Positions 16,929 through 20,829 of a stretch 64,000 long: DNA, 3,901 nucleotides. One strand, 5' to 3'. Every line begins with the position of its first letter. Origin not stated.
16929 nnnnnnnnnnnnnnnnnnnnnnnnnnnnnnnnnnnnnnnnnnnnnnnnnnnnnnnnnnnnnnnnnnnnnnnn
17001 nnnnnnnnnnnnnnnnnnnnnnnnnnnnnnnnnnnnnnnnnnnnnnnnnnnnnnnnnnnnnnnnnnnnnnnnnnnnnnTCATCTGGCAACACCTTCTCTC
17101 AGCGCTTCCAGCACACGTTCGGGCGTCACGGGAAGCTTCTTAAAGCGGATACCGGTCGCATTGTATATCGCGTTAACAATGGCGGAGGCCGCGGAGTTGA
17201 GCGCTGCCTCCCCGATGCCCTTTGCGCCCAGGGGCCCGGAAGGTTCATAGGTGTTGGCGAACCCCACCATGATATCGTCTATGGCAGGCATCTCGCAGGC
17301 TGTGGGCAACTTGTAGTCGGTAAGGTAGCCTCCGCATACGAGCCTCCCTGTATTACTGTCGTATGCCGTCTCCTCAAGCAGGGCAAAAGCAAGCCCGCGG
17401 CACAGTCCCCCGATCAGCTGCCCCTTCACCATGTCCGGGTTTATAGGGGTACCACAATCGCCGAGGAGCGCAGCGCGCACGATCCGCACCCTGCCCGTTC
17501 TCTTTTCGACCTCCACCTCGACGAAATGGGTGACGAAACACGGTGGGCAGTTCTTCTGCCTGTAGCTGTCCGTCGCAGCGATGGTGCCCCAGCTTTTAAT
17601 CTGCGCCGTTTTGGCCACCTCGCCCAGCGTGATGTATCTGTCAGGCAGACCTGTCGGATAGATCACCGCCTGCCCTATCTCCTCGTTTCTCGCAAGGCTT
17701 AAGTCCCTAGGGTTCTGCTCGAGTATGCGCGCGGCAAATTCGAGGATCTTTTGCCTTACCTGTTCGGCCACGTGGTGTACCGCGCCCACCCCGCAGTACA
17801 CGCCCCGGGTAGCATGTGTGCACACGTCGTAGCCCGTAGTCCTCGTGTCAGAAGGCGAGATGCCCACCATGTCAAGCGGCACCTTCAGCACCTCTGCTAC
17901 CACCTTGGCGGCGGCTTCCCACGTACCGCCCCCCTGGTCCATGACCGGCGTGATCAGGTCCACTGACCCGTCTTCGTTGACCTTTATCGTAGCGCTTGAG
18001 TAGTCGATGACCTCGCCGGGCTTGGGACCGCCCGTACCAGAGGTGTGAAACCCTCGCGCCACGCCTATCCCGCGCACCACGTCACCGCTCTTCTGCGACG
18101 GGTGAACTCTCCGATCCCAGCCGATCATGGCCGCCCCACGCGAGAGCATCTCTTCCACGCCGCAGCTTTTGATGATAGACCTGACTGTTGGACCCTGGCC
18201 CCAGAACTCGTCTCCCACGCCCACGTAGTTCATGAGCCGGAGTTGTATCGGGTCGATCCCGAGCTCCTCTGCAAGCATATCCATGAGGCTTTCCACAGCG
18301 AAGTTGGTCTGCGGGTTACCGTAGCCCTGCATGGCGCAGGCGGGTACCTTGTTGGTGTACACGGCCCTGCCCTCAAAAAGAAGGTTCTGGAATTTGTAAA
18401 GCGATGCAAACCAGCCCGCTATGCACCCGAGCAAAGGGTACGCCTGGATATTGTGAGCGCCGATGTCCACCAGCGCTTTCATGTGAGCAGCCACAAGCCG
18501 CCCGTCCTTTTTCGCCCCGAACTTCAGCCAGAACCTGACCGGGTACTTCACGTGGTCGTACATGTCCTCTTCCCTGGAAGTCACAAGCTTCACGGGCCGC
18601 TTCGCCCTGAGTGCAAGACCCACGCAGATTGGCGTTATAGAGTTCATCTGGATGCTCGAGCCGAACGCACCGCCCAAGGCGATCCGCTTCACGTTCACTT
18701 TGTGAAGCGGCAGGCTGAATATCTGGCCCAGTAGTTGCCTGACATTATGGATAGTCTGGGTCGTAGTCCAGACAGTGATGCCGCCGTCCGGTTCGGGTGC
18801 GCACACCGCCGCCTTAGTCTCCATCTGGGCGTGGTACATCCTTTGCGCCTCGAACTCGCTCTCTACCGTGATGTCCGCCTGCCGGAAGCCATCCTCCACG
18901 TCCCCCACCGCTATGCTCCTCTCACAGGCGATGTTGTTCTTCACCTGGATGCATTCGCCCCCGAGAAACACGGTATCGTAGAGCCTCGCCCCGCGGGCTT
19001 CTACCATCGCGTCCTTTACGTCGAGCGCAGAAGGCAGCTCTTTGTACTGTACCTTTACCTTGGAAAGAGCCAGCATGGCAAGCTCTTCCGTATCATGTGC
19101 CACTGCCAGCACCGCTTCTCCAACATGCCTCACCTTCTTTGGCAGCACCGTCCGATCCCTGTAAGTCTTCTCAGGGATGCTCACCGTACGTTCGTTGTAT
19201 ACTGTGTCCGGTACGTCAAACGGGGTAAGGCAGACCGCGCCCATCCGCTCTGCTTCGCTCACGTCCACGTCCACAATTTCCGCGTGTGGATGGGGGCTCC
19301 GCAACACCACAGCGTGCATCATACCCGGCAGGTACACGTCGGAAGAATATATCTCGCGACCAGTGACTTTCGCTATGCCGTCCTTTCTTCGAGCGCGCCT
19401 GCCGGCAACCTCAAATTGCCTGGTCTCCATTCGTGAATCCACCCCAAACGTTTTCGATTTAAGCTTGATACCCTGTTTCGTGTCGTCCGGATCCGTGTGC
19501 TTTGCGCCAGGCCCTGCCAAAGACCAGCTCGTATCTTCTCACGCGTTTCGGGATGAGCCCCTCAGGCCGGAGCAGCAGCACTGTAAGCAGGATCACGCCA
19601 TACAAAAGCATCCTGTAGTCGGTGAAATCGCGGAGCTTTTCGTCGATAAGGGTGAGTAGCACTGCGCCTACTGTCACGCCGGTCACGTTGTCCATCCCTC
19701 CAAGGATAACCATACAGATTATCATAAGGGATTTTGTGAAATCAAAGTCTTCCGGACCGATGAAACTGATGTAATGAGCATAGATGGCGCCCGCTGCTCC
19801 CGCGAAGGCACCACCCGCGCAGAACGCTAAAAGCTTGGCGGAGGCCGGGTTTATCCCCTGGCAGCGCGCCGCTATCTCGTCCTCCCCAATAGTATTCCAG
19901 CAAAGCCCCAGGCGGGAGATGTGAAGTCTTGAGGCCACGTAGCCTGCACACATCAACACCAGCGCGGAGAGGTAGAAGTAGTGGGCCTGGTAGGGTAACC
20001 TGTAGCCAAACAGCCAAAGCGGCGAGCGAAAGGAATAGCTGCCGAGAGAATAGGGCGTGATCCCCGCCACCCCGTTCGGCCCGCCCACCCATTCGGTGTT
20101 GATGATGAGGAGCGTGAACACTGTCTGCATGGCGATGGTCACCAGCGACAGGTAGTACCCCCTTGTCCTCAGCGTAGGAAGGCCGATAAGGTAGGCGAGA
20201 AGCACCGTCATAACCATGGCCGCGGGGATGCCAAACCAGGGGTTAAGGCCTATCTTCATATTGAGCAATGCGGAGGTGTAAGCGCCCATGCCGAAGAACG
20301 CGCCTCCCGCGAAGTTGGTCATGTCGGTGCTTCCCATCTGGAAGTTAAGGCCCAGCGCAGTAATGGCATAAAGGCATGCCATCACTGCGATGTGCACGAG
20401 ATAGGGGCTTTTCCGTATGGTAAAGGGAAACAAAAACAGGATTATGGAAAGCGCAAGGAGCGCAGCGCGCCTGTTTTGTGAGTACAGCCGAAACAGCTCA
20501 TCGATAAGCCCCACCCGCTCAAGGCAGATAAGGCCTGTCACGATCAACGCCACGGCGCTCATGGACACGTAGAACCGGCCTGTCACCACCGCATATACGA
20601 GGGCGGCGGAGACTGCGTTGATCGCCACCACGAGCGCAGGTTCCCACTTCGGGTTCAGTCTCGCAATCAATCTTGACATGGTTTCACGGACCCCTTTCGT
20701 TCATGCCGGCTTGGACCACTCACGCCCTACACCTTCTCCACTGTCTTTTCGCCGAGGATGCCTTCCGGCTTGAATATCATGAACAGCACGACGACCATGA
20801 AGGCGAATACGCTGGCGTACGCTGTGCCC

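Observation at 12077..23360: A Liv-type ABC transporter operon is split by two complete molybdenum-hydroxylase gene sets in L-M-S / M-S-L order and carries a sigma-54 promoter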

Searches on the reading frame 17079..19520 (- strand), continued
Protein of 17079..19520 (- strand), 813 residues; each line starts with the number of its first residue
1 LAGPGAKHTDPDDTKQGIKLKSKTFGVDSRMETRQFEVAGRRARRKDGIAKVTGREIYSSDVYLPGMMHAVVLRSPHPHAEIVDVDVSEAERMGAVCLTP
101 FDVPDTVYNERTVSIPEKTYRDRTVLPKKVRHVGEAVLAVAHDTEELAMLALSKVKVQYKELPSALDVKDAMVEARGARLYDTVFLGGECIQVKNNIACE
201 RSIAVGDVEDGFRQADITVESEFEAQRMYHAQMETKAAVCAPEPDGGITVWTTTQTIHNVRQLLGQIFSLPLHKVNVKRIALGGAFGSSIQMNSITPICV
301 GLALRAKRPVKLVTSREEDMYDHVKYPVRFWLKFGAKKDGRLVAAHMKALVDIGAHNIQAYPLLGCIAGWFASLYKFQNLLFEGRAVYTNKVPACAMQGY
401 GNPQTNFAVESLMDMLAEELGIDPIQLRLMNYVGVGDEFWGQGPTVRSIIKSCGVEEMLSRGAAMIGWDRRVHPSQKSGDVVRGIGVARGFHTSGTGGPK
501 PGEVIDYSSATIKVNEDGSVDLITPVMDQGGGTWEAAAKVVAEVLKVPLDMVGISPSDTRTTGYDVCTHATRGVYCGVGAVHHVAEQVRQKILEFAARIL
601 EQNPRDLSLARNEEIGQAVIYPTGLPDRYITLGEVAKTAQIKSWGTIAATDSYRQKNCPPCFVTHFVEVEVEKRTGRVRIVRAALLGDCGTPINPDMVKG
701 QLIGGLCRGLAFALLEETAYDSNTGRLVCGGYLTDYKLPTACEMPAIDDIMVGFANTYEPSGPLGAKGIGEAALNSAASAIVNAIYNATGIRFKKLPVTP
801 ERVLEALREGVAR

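Call 74: search_protein_families(library=ncbifam, proteins=[L049:4252-5403:+, L023:4525-4959:+, L023:3119-4393:+, L019:9259-9936:+], max_evalue=1e-8)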
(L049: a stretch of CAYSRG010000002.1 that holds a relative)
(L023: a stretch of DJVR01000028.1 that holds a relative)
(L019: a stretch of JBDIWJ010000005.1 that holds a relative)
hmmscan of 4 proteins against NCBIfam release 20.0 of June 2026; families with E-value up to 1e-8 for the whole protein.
L049:4252-5403:+ (384 aa): 59 families (the best 25 are shown)
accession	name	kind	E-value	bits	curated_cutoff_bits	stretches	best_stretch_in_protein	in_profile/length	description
TIGR01141.1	hisC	equivalog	1.6e-102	343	276.55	1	28-382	1-349/349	histidinol-phosphate transaminase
NF003496.0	PRK05166.1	equivalog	1.3e-93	313.8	540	1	20-382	3-369/373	histidinol-phosphate transaminase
NF002878.0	PRK03321.1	subfamily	8.2e-88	294.5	374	1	27-382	5-348/352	histidinol-phosphate transaminase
NF006014.0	PRK08153.1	equivalog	1e-61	208.9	510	1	44-383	24-364/370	pyridoxal phosphate-dependent aminotransferase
NF006580.0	PRK09105.1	subfamily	6.3e-58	196.4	444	1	53-383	46-371/375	pyridoxal phosphate-dependent aminotransferase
TIGR01140.1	L_thr_O3P_dcar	equivalog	3.1e-53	181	290.55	1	63-379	22-330/331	threonine-phosphate decarboxylase CobD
NF002877.0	PRK03317.1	equivalog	6.6e-52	176.5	409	1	55-383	33-367/374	histidinol-phosphate transaminase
NF051461.1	pyoverd_PtaA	equivalog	1.3e-50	172.2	500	1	51-380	32-357/359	pyoverdine biosynthesis transaminase PtaA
NF002726.0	PRK02610.1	equivalog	1.6e-45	155.7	391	1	28-383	6-369/374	histidinol-phosphate transaminase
NF041364.1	GntC_guanitoxin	equivalog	4.9e-42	144.1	415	1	81-371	31-344/356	guanitoxin biosynthesis PLP-dependent (S)-gamma-hydroxy-L-arginine cyclodehydratase GntC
NF006225.0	PRK08354.1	equivalog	5.4e-38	131.1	288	1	73-382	33-315/318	putative aminotransferase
NF041091.1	asp_aminotase_Arch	equivalog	4.5e-37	127.8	550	1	53-372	27-363/376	aspartate aminotransferase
NF006756.0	PRK09276.1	subfamily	3.3e-33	115.2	507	1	93-371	82-373/387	LL-diaminopimelate aminotransferase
NF004870.0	PRK06225.1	equivalog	1.1e-31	110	351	1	53-379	28-370/380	pyridoxal phosphate-dependent aminotransferase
TIGR03540.1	DapC_direct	equivalog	1.6e-30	106.3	593.25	1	91-371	78-371/383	LL-diaminopimelate aminotransferase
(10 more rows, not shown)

L023:4525-4959:+ (145 aa): 1 family
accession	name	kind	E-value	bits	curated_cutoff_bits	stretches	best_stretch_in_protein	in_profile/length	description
NF002838.1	PRK03065.1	equivalog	1.4e-46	158.2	155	1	4-145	8-147/147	histidine utilization transcription antiterminator HutP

L023:3119-4393:+ (425 aa): 5 families
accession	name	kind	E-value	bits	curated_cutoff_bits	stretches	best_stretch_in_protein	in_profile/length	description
NF052593.1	NPN_racem_MAR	equivalog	2.5e-124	415.1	500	1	9-421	1-414/415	nickel-dependent malate racemase, LarAH6 family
NF052595.1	NPN_LarAH5_MAR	equivalog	3.8e-104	349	462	1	9-420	1-413/415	nickel-dependent malate racemase, LarAH5 family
NF052525.1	NPN_LarAH10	equivalog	3.5e-103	345.6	540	1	8-421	2-426/426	NPN-dependent 2-hydroxyacid racemase, LarAH10 family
NF033504.2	Ni_dep_LarA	equivalog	4.1e-102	342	460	1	8-415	1-416/422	nickel-dependent lactate racemase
NF052592.1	LarAH_14_15_16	equivalog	5.6e-17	61.3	740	1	34-202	36-210/520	NPN-dependent hydroxyacid isomerase, LarAH14/15/16 family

L019:9259-9936:+ (226 aa): 5 families
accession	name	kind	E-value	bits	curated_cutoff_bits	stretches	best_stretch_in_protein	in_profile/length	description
NF045493.1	HydDutCoALig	equivalog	5e-73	246.8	1300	1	3-226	472-698/698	4-hydroxybutyrate--CoA ligase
NF045492.1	HydPropCoALig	equivalog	5.6e-61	206.8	1300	1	9-226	13-229/700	3-hydroxypropionate--CoA ligase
NF045494.1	AcCoALig_Archglob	equivalog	6e-61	206.7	1200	1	14-225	2-204/665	acetate--CoA ligase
TIGR01016.1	sucCoAbeta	subfamily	3.5e-11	42.7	375.55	1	15-224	3-216/386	succinate-CoA ligase subunit beta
NF001913.0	PRK00696.1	equivalog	2.6e-10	39.8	370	1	15-224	3-216/388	ADP-forming succinate--CoA ligase subunit beta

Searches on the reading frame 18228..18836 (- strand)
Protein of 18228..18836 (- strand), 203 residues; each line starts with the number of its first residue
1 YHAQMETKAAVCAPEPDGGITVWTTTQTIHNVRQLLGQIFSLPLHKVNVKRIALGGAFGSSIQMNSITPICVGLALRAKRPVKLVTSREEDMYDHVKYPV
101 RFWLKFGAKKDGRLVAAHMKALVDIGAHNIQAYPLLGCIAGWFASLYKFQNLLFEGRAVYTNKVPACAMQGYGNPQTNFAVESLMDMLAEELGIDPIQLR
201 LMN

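Call 44: search_solved_structures(query=window:18228-18836:-, max_evalue=0.00001, show_alignments=4)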
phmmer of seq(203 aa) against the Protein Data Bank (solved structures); distinct sequences matched with E-value up to 0.00001: 40.
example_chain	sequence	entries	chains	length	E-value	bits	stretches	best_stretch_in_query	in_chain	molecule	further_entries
3hrd_A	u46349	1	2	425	4.8e-25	91.8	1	2-203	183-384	Nicotinate dehydrogenase large molybdopterin subunit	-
1sij_A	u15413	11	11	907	2.8e-20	76.2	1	52-203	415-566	Aldehyde oxidoreductase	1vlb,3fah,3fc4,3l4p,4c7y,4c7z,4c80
8uem_A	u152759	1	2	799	1.7e-19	73.7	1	3-203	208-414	Carbon monoxide dehydrogenase (Large chain), CoxL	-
1rm6_A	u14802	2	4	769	1.2e-18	70.9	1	2-203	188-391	4-hydroxybenzoyl-CoA reductase alpha subunit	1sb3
1t3q_B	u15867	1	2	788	1.2e-15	61.2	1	4-202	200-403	quinoline 2-oxidoreductase large subunit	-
2w55_B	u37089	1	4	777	3.9e-15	59.5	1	2-203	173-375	XANTHINE DEHYDROGENASE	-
1jro_B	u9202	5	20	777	3.9e-15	59.5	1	2-203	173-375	xanthine dehydrogenase, chain B | XANTHINE DEHYDROGENASE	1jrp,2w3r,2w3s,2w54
7opn_A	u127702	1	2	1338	7.4e-15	58.6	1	2-203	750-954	Aldehyde oxidase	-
5epg_A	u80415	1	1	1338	7.4e-15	58.6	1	2-203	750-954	Aldehyde oxidase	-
6q6q_A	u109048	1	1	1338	7.4e-15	58.6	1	2-203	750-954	Aldehyde oxidase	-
4uhw_A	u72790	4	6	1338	7.4e-15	58.6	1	2-203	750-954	ALDEHYDE OXIDASE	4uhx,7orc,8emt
28mb_A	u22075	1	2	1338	7.4e-15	58.6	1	2-203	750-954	Aldehyde oxidase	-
4zoh_A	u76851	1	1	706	4.8e-14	55.9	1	5-203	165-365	Putative oxidoreductase molybdopterin-binding subunit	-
3sr6_C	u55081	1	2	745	7.7e-14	55.2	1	2-200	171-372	Xanthine dehydrogenase/oxidase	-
3etr_C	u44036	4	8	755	7.9e-14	55.2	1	2-200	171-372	Xanthine dehydrogenase/oxidase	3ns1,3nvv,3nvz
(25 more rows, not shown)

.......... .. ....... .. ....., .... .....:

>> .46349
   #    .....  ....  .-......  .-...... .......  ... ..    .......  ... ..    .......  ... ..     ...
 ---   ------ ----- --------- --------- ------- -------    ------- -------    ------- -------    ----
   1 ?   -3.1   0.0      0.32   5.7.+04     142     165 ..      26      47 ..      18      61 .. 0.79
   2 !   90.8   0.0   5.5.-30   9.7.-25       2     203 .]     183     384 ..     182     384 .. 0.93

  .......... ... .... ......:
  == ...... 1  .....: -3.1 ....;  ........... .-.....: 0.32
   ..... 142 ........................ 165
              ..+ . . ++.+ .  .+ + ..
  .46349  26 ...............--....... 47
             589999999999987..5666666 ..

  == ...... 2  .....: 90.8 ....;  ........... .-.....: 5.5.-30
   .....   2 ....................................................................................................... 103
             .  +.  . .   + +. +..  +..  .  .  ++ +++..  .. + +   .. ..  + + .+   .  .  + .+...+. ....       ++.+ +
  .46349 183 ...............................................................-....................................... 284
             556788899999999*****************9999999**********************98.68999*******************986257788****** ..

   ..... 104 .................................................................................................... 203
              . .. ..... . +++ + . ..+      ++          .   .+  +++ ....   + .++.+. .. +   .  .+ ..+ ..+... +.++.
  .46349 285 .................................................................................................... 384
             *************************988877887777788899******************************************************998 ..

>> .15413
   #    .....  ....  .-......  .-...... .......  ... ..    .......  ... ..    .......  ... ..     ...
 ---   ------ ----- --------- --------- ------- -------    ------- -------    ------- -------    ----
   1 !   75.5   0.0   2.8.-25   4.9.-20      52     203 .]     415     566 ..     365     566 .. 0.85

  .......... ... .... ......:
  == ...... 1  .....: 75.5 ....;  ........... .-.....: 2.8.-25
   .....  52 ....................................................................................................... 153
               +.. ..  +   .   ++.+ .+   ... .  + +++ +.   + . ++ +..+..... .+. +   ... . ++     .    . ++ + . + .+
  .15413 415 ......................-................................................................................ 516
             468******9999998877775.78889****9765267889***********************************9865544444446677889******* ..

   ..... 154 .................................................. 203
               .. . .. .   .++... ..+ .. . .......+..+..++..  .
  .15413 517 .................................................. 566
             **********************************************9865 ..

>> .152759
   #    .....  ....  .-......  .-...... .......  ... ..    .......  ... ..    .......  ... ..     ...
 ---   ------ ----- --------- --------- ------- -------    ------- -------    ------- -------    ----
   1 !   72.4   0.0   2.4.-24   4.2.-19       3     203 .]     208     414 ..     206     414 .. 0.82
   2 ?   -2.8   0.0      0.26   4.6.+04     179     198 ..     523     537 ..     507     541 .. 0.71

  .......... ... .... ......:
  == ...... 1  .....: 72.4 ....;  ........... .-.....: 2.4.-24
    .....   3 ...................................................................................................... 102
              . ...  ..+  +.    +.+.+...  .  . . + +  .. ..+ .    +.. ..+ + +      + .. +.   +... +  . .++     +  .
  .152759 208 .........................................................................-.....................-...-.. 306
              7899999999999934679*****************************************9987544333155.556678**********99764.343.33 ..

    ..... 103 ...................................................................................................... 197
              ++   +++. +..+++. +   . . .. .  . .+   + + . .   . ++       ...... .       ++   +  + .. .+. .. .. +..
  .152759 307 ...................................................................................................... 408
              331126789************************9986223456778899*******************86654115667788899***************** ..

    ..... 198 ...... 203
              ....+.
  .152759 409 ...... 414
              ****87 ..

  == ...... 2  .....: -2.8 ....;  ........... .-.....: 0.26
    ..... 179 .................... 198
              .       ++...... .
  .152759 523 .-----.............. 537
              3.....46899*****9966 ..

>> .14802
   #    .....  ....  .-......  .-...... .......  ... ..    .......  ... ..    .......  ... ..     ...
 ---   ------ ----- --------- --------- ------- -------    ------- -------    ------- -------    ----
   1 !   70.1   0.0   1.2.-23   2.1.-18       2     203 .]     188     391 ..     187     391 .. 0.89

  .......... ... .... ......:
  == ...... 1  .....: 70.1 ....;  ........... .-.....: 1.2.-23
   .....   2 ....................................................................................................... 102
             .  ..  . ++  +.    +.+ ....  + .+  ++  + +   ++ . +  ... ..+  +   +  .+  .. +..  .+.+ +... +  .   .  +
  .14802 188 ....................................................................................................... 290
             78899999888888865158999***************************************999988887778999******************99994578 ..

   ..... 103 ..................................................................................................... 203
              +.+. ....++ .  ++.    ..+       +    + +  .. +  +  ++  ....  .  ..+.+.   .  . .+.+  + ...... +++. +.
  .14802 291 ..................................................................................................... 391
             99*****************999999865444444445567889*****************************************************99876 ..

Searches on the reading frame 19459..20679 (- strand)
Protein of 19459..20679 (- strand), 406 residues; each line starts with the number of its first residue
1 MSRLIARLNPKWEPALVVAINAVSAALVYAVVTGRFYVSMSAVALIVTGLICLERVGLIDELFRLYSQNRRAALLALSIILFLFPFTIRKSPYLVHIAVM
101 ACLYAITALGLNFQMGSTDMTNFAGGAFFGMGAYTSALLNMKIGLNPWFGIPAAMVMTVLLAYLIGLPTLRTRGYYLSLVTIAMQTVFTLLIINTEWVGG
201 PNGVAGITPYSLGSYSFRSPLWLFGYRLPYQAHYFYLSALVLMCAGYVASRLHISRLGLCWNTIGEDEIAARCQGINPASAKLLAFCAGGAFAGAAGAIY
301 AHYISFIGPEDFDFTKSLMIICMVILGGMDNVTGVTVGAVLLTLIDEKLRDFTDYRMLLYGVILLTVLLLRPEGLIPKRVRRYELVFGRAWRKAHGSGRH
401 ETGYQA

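Call 3: search_protein_families(library=pfam, proteins=[window:19459-20679:-])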
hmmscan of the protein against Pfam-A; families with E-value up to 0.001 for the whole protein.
window:19459-20679:- (406 aa): 1 family
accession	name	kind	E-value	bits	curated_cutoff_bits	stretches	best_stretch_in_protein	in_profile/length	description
PF02653.21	BPD_transp_2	-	4.4e-47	160.9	26.8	1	94-368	2-269/269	Branched-chain amino acid transport system / permease component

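Call 9: search_protein_families(library=ncbifam, proteins=[window:19459-20679:-], max_evalue=1e-10)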
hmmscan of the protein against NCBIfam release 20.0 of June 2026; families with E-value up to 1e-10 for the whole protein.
window:19459-20679:- (406 aa): 4 families
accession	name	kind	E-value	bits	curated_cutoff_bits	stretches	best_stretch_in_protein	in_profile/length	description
NF008450.0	PRK11301.1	subfamily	4.5e-62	210.8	366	1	67-384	86-414/418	high-affinity branched-chain amino acid ABC transporter permease LivM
TIGR03408.1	urea_trans_UrtC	equivalog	7.6e-26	91.6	296.2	1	146-376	87-311/313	urea ABC transporter permease subunit UrtC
TIGR03727.1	urea_t_UrtC_arc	equivalog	4.8e-23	81.6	575.55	1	87-383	43-345/369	urea ABC transporter, permease protein UrtC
TIGR03409.1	urea_trans_UrtB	equivalog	1.8e-15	57.3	250.3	1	100-381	10-291/291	urea ABC transporter permease subunit UrtB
